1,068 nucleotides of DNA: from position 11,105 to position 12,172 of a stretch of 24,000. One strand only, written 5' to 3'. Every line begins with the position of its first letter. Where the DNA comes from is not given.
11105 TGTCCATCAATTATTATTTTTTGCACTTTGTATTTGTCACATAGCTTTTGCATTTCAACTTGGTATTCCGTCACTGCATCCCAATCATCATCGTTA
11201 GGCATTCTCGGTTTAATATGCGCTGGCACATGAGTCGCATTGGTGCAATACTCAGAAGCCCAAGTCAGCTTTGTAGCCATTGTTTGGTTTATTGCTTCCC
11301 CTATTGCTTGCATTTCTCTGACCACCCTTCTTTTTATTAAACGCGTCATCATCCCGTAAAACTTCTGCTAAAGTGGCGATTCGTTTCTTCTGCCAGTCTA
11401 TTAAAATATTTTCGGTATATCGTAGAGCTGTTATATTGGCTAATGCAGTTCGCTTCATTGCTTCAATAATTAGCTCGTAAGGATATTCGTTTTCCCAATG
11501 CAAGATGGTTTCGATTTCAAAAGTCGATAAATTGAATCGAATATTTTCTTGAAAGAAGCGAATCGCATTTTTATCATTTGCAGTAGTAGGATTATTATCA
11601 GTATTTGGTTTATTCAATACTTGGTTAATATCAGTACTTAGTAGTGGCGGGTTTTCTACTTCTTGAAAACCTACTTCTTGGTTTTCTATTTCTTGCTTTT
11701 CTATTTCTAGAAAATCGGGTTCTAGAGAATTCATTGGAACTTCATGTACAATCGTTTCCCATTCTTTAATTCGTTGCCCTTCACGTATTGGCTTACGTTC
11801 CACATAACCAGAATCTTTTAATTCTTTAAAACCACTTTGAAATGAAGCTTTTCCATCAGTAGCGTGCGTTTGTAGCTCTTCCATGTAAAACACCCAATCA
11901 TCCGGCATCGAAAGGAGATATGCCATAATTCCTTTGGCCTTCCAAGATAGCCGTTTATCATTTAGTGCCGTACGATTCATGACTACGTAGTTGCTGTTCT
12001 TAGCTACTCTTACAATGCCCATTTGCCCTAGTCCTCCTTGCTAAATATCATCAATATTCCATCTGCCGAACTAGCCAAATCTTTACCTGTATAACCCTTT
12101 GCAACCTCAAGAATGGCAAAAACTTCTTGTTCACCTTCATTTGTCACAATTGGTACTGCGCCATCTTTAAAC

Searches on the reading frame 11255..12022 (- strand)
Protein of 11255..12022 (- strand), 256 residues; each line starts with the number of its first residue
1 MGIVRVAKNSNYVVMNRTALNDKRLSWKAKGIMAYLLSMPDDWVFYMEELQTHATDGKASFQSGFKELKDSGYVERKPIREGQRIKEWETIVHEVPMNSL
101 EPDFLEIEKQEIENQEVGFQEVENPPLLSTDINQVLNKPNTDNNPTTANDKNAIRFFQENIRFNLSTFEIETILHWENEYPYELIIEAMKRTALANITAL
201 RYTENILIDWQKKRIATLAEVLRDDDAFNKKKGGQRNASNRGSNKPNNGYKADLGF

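Call 115: search_protein_families(library=pfam, proteins=[window:11255-12022:-], max_evalue=0.00001)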
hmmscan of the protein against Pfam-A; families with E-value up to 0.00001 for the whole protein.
window:11255-12022:- (256 aa): 1 family
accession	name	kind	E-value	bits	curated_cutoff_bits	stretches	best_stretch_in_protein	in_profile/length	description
PF07261.16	DnaB_2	-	1.2e-13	50.9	22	1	155-221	2-70/74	Replication initiation and membrane attachment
